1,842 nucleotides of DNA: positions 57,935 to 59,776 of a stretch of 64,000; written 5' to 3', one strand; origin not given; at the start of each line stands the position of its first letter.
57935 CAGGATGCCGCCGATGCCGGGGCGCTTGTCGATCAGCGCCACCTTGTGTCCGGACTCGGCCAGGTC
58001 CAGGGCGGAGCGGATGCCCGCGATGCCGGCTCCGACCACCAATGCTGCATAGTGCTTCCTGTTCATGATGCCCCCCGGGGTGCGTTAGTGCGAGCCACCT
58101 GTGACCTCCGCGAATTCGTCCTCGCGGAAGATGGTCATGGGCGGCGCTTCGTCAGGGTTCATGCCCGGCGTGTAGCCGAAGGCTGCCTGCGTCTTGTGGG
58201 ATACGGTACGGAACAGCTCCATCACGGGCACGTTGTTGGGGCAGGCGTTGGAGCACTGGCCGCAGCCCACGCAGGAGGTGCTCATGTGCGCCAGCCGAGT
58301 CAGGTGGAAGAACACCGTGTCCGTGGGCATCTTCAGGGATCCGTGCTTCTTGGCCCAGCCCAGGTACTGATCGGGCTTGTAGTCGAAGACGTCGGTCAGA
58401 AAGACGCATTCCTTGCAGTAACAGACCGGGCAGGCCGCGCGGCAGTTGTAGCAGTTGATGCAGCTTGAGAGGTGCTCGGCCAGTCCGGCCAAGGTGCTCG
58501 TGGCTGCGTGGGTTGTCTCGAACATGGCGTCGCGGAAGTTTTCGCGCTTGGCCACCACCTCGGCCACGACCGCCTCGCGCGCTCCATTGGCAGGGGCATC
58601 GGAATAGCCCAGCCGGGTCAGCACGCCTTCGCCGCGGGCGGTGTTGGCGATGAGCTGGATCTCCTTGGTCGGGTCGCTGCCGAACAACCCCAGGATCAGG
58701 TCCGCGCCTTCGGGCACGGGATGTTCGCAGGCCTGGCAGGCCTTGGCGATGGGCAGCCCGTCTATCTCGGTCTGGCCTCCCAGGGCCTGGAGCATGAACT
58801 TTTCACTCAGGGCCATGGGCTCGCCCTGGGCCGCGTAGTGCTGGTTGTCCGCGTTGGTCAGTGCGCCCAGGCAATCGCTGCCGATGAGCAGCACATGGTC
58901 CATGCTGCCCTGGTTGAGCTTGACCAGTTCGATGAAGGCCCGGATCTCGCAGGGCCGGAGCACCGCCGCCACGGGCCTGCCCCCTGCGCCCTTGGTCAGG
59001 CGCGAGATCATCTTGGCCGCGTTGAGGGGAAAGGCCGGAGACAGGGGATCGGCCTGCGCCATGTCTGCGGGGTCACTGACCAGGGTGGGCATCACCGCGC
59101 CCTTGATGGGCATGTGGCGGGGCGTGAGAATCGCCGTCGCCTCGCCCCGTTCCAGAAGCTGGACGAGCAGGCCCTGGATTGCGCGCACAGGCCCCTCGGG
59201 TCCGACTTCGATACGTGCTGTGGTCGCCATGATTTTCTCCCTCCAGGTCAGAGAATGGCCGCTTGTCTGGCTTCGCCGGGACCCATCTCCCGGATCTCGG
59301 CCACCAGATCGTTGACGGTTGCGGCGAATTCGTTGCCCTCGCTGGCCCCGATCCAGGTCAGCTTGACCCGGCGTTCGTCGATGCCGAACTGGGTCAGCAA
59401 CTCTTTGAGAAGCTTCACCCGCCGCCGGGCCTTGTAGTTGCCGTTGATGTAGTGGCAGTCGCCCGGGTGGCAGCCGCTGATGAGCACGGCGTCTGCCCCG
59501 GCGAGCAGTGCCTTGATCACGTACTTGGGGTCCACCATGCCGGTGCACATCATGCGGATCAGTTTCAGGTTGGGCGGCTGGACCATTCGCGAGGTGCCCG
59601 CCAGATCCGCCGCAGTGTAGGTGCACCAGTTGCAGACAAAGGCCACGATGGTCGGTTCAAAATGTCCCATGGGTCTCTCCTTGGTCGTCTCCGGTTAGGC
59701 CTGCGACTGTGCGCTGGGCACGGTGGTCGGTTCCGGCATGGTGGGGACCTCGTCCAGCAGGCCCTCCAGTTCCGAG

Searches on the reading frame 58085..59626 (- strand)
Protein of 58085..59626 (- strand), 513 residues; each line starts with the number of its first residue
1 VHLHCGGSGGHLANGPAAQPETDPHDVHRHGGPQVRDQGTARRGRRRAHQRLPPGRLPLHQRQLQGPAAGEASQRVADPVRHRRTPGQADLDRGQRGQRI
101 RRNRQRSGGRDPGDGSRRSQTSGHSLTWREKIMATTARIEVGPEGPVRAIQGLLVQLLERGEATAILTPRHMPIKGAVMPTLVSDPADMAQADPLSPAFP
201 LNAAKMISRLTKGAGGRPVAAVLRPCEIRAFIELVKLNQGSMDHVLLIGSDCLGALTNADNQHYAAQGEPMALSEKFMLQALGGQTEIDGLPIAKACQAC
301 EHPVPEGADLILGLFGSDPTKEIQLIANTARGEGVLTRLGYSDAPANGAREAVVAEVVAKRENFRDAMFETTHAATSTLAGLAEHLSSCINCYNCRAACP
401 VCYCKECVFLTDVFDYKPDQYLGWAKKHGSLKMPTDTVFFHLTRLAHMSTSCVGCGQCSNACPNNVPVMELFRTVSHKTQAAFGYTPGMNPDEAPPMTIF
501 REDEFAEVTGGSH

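Call 73: search_protein_families(library=pfam, proteins=[window:58085-59626:-], max_evalue=0.000001)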
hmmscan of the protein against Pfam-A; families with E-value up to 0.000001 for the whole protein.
window:58085-59626:- (513 aa): 1 family
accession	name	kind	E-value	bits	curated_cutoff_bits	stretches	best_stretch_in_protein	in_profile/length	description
PF13183.11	Fer4_8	-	6.4e-07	30.3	27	1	386-466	2-68/68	4Fe-4S dicluster domain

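Call 74: search_protein_families(library=ncbifam, proteins=[window:58085-59626:-], max_evalue=0.00001)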
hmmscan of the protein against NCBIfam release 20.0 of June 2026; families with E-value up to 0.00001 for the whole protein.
window:58085-59626:- (513 aa): 0 families
